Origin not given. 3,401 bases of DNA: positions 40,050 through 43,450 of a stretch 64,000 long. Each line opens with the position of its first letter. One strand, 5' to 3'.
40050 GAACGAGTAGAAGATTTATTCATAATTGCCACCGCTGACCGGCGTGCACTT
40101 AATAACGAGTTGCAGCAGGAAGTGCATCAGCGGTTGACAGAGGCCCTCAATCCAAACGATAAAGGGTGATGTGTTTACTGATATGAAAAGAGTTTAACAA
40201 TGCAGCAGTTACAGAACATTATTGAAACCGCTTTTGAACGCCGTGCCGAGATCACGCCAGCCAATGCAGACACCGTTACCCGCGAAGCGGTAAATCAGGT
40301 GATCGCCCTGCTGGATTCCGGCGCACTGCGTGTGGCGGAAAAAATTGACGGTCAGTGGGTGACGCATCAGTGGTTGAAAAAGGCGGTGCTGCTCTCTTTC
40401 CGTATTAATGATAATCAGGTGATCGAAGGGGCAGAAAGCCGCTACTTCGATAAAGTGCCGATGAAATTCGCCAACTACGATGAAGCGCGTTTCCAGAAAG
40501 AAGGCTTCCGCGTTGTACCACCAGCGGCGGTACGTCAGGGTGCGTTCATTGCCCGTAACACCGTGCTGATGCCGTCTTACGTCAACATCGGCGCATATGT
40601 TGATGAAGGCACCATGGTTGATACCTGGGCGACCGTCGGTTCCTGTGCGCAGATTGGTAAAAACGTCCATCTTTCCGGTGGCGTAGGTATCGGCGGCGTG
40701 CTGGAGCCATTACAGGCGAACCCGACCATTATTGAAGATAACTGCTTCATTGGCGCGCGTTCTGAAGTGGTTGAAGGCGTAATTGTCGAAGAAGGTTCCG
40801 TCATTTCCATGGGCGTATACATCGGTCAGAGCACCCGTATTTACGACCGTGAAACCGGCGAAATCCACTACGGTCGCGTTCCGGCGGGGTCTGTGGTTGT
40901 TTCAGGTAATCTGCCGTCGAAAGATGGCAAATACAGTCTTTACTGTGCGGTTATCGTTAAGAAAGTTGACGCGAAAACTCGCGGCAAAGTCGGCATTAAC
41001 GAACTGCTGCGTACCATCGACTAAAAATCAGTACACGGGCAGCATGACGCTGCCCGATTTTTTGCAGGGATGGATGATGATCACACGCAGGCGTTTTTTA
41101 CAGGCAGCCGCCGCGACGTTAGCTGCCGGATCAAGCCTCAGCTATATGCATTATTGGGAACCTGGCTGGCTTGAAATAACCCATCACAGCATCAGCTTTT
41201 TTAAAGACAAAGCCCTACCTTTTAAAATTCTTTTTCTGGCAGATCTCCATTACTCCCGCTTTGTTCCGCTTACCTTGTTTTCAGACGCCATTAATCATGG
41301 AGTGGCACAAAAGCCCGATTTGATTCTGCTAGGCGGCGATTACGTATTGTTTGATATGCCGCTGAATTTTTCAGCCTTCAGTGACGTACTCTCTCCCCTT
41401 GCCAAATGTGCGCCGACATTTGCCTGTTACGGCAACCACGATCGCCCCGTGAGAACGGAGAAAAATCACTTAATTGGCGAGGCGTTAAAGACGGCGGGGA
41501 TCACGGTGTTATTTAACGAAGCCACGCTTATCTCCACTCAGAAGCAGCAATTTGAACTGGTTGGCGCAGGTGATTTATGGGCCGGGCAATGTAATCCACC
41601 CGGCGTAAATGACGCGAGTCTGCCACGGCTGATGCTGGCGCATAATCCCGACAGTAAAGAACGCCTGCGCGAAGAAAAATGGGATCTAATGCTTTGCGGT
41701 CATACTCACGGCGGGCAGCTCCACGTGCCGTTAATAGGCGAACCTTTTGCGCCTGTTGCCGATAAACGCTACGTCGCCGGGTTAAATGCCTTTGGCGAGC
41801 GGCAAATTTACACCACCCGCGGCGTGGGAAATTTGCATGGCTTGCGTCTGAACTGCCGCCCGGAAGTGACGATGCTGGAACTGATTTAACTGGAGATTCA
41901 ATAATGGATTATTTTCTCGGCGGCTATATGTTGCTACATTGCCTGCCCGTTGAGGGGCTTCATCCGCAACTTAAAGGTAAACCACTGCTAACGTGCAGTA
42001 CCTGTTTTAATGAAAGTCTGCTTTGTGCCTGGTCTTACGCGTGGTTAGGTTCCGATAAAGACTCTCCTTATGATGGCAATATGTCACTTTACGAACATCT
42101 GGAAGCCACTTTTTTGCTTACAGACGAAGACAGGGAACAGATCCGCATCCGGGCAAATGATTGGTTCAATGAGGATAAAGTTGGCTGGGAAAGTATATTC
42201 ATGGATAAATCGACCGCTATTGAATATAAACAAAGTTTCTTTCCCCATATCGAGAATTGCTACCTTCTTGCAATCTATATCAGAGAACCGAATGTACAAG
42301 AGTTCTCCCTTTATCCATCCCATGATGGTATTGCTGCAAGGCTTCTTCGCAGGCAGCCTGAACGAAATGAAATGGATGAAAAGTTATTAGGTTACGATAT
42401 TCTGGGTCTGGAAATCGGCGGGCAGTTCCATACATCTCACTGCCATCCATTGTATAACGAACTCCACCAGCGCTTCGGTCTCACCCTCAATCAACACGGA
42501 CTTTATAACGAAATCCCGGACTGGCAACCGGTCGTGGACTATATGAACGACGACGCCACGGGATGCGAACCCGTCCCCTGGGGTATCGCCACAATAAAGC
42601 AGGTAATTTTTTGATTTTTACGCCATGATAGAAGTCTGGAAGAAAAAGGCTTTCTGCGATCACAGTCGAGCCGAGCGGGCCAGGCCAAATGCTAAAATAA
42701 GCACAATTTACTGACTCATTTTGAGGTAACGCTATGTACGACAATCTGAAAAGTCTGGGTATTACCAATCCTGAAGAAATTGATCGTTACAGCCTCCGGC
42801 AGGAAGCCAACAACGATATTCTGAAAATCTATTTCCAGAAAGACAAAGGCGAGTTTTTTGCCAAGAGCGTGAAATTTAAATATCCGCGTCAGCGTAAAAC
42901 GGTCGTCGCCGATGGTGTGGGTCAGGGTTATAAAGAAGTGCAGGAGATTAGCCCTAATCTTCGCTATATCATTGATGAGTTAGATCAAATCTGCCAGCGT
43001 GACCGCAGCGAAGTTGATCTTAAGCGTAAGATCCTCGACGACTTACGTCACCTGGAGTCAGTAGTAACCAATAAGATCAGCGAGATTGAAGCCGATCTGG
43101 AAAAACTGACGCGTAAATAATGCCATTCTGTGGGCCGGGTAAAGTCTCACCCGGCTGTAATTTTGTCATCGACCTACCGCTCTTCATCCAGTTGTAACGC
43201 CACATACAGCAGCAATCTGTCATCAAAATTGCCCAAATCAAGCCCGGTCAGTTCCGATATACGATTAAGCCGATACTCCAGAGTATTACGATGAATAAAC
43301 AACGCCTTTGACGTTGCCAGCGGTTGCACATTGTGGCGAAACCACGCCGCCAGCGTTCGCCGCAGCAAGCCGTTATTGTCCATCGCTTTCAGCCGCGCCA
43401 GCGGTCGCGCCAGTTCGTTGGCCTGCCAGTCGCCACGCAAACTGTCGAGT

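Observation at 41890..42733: Unrecognised 236-aa gene between yaeI and yaeH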

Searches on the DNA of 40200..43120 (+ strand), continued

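Call 72: search_dna_similar(query=window:41077-42614:+, collection=ecoli_genomes, mode=distant, max_rows=30, rows=spread)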
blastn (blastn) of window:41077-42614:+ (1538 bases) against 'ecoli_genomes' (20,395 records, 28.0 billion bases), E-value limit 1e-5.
Records with a match: 4202; places in all: 4207; records where one place covers at least 80% of the query: 0.
Genomes with a match: 4202 of 5426; with a place that covers at least 80% of the query: 0. Places per genome that has any: lowest 1, median 1, highest 2. On chromosomes: 4204 places; on plasmids: 3.
Best place of each record, by identity: 80-90% 4200; 60-80% 2.
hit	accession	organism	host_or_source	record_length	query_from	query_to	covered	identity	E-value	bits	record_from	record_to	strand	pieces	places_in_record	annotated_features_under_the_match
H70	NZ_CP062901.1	Escherichia coli O152:H23 strain Res13-Lact-ER01-35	Sus scrofa domesticus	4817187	1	807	52%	87.7%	0e+0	1004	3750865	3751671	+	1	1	yaeI: phosphodiesterase YaeI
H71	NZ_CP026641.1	Escherichia coli strain FORC_082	chicken meat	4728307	1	807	52%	82.8%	0e+0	829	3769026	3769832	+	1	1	yaeI: phosphodiesterase YaeI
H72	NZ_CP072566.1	Escherichia coli strain WG5::TT12A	missing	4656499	1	807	52%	82.5%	0e+0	820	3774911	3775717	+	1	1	yaeI: phosphodiesterase YaeI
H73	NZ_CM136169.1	Escherichia coli strain PRO_A-1412-6M-A_ESBL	Homo sapiens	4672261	1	807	52%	81.0%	0e+0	766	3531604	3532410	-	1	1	yaeI: phosphodiesterase YaeI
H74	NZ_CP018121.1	Escherichia coli strain MRSN346355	Homo sapiens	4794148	1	807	52%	80.9%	0e+0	762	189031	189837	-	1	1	yaeI: phosphodiesterase YaeI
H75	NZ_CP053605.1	Escherichia coli strain NEB_Turbo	not applicable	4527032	1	807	52%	80.9%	0e+0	762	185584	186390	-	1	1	yaeI: phosphodiesterase YaeI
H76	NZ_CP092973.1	Escherichia coli strain WCHEC005215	Homo sapiens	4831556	1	807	52%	80.9%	0e+0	762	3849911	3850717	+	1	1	yaeI: phosphodiesterase YaeI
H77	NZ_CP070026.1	Escherichia coli strain FDAARGOS_1337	Homo sapiens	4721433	1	807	52%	80.9%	0e+0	762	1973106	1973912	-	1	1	yaeI: phosphodiesterase YaeI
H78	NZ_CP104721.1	Escherichia coli strain ECO3183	Homo sapiens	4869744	1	807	52%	80.9%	0e+0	762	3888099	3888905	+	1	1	yaeI: phosphodiesterase YaeI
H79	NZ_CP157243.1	Escherichia coli strain 2024CK-00535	Homo sapiens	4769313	1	807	52%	80.9%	0e+0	762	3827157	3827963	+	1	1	yaeI: phosphodiesterase YaeI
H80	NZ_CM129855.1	Escherichia coli strain SW071611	wastewater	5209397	1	807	52%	80.9%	0e+0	762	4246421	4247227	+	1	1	yaeI: phosphodiesterase YaeI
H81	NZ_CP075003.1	Escherichia coli strain 6817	Homo sapiens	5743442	1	807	52%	80.9%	0e+0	762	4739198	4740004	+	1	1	yaeI: phosphodiesterase YaeI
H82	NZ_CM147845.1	Escherichia coli strain 45E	farm environment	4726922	1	807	52%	80.9%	0e+0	762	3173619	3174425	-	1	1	yaeI: phosphodiesterase YaeI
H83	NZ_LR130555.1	Escherichia coli strain MS14385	Homo sapiens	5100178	1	807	52%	80.9%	0e+0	762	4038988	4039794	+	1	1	yaeI: phosphodiesterase YaeI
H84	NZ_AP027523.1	Escherichia coli strain LR-33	Homo sapiens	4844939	1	807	52%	80.8%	0e+0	757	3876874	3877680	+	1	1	yaeI: phosphodiesterase YaeI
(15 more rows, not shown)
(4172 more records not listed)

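Call 80: get_annotated_region(hit=H75, flank=900)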
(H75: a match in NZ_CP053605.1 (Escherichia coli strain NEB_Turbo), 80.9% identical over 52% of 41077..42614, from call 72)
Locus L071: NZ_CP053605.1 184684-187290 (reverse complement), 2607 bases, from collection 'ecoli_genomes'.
description: Escherichia coli strain NEB_Turbo chromosome, complete genome
organism: Escherichia coli strain NEB_Turbo (NCBI taxid 562)
replicon: chromosome; assembly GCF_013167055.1
host: -; source: not applicable; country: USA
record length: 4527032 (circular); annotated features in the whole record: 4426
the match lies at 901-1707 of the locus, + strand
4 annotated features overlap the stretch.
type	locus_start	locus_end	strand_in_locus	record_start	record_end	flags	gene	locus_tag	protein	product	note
CDS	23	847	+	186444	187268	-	dapD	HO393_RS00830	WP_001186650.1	2,3,4,5-tetrahydropyridine-2,6-dicarboxylate N-succinyltransferase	-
CDS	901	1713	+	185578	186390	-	yaeI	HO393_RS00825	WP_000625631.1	phosphodiesterase YaeI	-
CDS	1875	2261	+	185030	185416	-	yaeH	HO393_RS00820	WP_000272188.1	DUF3461 family protein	-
CDS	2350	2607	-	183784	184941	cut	cdaR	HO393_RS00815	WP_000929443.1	DNA-binding transcriptional regulator CdaR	-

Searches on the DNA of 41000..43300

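Call 55: search_rna_families(source=window, start=41000, end=43300, threshold=evalue, max_evalue=1)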
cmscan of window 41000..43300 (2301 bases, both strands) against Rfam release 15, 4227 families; matches with E-value up to 1: 1.
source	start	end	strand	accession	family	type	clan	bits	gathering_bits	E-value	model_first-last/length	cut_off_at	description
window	41021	41065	-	RF00371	sroE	Gene; sRNA;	-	23.3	51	0.019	1-92/92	no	sroE RNA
